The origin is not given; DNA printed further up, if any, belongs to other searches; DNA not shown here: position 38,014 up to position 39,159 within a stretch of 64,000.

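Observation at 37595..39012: Translationally coupled secreted MORN-repeat (YwqK-like) protein and patatin-like phospholipase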

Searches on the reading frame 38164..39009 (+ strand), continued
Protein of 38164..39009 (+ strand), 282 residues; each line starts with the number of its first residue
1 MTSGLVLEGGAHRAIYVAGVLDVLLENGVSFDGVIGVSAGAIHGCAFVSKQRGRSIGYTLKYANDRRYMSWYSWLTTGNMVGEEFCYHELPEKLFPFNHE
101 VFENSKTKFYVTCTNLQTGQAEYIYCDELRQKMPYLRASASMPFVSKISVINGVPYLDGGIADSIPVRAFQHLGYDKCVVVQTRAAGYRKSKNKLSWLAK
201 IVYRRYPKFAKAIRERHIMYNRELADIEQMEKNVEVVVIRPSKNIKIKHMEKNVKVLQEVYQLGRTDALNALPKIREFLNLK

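Call 46: search_protein_families(library=pfam, proteins=[L016:4001-4846:+, L037:3001-3855:+, L035:933-1781:+], max_evalue=0.001)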
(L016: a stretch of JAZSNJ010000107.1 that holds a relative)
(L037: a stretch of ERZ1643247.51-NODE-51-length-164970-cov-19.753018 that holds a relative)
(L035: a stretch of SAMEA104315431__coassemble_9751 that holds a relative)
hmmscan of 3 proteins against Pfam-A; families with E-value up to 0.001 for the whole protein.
L016:4001-4846:+ (282 aa): 2 families
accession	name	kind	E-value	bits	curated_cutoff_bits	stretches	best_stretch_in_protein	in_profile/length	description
PF19890.4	DUF6363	-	1e-25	89.8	26.4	1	206-280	1-75/75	Domain of unknown function (DUF6363)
PF01734.28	Patatin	-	6.4e-24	85.6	27.7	1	5-171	1-190/191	Patatin-like phospholipase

L037:3001-3855:+ (285 aa): 2 families
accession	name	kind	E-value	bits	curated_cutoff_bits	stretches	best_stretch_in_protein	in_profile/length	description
PF19890.4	DUF6363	-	7.6e-25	87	26.4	1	205-278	1-74/75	Domain of unknown function (DUF6363)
PF01734.28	Patatin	-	2.3e-24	87.1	27.7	1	5-169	1-189/191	Patatin-like phospholipase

L035:933-1781:+ (283 aa): 2 families
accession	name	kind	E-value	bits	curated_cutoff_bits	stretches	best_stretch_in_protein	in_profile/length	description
PF01734.28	Patatin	-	4.2e-24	86.3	27.7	1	5-170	1-190/191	Patatin-like phospholipase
PF19890.4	DUF6363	-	2.2e-22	79.1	26.4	1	206-280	1-75/75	Domain of unknown function (DUF6363)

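Call 63: search_protein_families(library=pfam, proteins=[L028:2924-3748:+, L028:923-1444:+, L028:3758-4969:-, L028:4953-5813:-, L031:3438-4310:-, L031:4326-5249:-, L033:322-2454:+, L033:4678-5646:-, L033:5653-6702:-, L028:28-621:+], max_evalue=0.001)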
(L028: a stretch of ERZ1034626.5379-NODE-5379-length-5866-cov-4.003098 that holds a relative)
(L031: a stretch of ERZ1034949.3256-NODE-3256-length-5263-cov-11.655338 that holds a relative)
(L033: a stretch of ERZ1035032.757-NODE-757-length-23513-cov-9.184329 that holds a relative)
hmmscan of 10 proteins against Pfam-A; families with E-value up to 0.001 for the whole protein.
L028:2924-3748:+ (275 aa): 1 family
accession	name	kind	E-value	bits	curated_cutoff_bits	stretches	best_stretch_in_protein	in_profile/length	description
PF02811.25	PHP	-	4.7e-17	63.2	26.4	1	7-212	1-163/164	PHP domain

L028:923-1444:+ (174 aa): 5 families
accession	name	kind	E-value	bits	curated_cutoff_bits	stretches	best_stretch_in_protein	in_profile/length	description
PF00583.31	Acetyltransf_1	-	3.7e-19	69.5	20.7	1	39-135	27-116/116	Acetyltransferase (GNAT) family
PF13508.13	Acetyltransf_7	-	4.8e-15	56.1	27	1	49-136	3-83/84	Acetyltransferase (GNAT) domain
PF13673.13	Acetyltransf_10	-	3.9e-07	30.5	23.6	1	47-136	29-108/128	Acetyltransferase (GNAT) domain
PF08445.16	FR47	-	1.3e-05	25.5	22.1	1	78-137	23-79/86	FR47-like protein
PF13420.13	Acetyltransf_4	-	5.3e-05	23.7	24.3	1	8-144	4-143/155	Acetyltransferase (GNAT) domain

L028:3758-4969:- (404 aa): 3 families
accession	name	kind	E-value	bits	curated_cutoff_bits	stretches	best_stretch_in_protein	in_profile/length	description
PF00534.26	Glycos_transf_1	-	6.9e-12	45.7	26.4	1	203-331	36-170/172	Glycosyl transferases group 1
PF13692.12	Glyco_trans_1_4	-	1e-06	29.5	27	1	202-317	22-140/142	Glycosyl transferases group 1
PF13439.12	Glyco_transf_4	-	9.7e-05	22.9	28.5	1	21-131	2-109/170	Glycosyltransferase Family 4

L028:4953-5813:- (287 aa): 0 families

L031:3438-4310:- (291 aa): 2 families
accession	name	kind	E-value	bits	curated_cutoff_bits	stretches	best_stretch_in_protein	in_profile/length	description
PF05704.18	Caps_synth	-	4e-74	249.9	24.5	1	20-286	8-278/278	Capsular polysaccharide synthesis protein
PF04488.21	Gly_transf_sug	-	2.6e-05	25.2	23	1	78-154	3-83/93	Glycosyltransferase sugar-binding region containing DXD motif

L031:4326-5249:- (308 aa): 1 family
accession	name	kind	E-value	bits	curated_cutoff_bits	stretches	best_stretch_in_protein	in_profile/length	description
PF00852.26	Glyco_transf_10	-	2.5e-08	34.2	23.9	1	151-295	4-142/182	Glycosyltransferase family 10 (fucosyltransferase) C-term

L033:322-2454:+ (711 aa): 1 family
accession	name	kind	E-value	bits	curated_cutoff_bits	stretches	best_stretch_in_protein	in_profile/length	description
PF02446.23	Glyco_hydro_77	-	3e-105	353.2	25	1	179-687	1-460/465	4-alpha-glucanotransferase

L033:4678-5646:- (323 aa): 3 families
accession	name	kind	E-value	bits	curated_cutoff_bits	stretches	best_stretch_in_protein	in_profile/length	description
PF00535.33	Glycos_transf_2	-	6e-41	140.6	23.3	1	7-155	1-148/168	Glycosyl transferase family 2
PF13641.12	Glyco_tranf_2_3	-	6.1e-14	53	27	1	6-114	3-117/230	Glycosyltransferase like family 2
PF10111.15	Glyco_tranf_2_2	-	2.6e-09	37.4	27.3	1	7-105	1-103/276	Glycosyltransferase like family 2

L033:5653-6702:- (350 aa): 7 families
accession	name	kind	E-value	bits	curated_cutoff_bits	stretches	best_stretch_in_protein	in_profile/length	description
PF00534.26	Glycos_transf_1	-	1e-31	110.2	26.4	1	163-325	12-171/172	Glycosyl transferases group 1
PF13692.12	Glyco_trans_1_4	-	1e-24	87.8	27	1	168-311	3-141/142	Glycosyl transferases group 1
PF13439.12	Glyco_transf_4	-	6e-15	56.1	28.5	1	13-151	2-166/170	Glycosyltransferase Family 4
PF20706.3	GT4-conflict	-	2.5e-09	37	26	1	149-340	180-385/385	Family 4 Glycosyltransferase in conflict systems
PF13579.12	Glyco_trans_4_4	-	1e-06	29.6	29.7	1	13-149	1-157/158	Glycosyl transferase 4-like domain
PF13477.12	Glyco_trans_4_2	-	2.6e-05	24.8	23.4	1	24-110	18-107/139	Glycosyl transferase 4-like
PF13524.12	Glyco_trans_1_2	-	3.4e-05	24.3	25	1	261-340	66-142/144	Glycosyl transferase-like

L028:28-621:+ (198 aa): 0 families

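Call 64: predict_structure(alignment_id=A3)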
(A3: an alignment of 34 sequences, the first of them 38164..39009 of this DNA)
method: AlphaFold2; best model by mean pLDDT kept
length: 282 residues; sequences in the alignment: 34
mean_pLDDT: 81.8   pTM: 0.86
mean pLDDT of the five models: 81.8, 80.3, 77.3, 76.4, 72.5
residues with pLDDT >= 90: 106; 70-90: 118; 50-70: 39; < 50: 19
segments of 3 or more residues with pLDDT < 50: 76-90, 138-141
pLDDT, mean of each block of 10 residues (from residue 1): 90 88 96 89 88 77 63 49 43 74 92 87 81 56 64 78 81 96 89 80 88 87 94 97 82 86 97 97 81
secondary structure, 60 per line:
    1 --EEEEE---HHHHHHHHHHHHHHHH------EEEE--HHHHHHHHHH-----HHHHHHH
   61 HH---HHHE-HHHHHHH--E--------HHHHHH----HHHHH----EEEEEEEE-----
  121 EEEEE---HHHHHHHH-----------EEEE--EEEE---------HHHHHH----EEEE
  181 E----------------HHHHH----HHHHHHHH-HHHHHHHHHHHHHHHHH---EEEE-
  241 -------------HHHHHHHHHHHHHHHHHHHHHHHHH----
elements in order: E3-7 H11-26 E33-36 H39-48 H54-62 H71-77 H89-94 H99-103 E108-115 E121-125 H129-136 E148-151 E154-157 H167-172 E177-181 H198-202 H207-214 H216-232 E236-239 H254-278

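Call 67: fold_search(model_id=the predicted structure, library=pdb)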
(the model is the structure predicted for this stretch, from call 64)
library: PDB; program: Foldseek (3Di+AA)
matches with E <= 10: 415; with E <= 0.001: 24
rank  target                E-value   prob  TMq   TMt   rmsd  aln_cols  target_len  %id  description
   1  5fya_A                4.6e-11  1.00  0.60  0.66   6.1       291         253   21  Cubic crystal of the native PlpD (released 2016-04-06)
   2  8zr9_A                2.4e-10  1.00  0.53  0.45   8.8       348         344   16  Cryo-EM structure of AbCapV filemant bound with 3',3'-cGAMP (released 2025-11-19)
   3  5fya_B                5.4e-10  1.00  0.57  0.62   6.5       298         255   21  Cubic crystal of the native PlpD (released 2016-04-06)
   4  5fqu_A                6.0e-10  1.00  0.62  0.68   6.1       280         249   20  Orthorhombic crystal structure of of PlpD (selenomethionine derivative) (released 2016-04-06)
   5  5fqu_B                6.7e-10  1.00  0.57  0.64   6.2       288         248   21  Orthorhombic crystal structure of of PlpD (selenomethionine derivative) (released 2016-04-06)
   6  9jek_D                7.9e-10  1.00  0.58  0.50   7.6       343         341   15  Cryo-EM structure of AbCapV tetramer, intermediate form (released 2025-11-19)
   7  9kh6_A                8.8e-10  1.00  0.66  0.57   6.4       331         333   15  cryo-EM structure of lipase/ligand/substrate complex (released 2026-03-04)
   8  9kej_A                1.6e-09  1.00  0.55  0.47   8.1       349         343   16  Cryo-EM structure of AbCapV S58A filament bound with 3'3'-cGAMP (released 2025-11-12)
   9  9ioq                  1.9e-09  1.00  0.62  0.57   7.1       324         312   18  Crystal structure of CapE bound cUA (released 2025-05-21)
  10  9ion_B                1.9e-09  1.00  0.62  0.59   6.3       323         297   18  Cryo-EM structure of cUA bound CapE filament (released 2025-05-21)
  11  9jeh_A                2.0e-09  1.00  0.60  0.51   7.1       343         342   15  Cryo-EM structure of AbCapV dimer, apo form (released 2025-11-19)
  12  9iom                  5.1e-09  1.00  0.60  0.56   7.3       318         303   17  CapE apo form (released 2025-05-21)
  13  9ion_C                8.3e-09  1.00  0.57  0.54   8.4       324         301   16  Cryo-EM structure of cUA bound CapE filament (released 2025-05-21)
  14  9ion_D                1.4e-08  1.00  0.61  0.57   6.0       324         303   16  Cryo-EM structure of cUA bound CapE filament (released 2025-05-21)
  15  9iop_C                3.4e-08  1.00  0.58  0.54   7.4       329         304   16  Cryo-EM structure of cUA and MAFP bound CapE filament (released 2025-05-21)
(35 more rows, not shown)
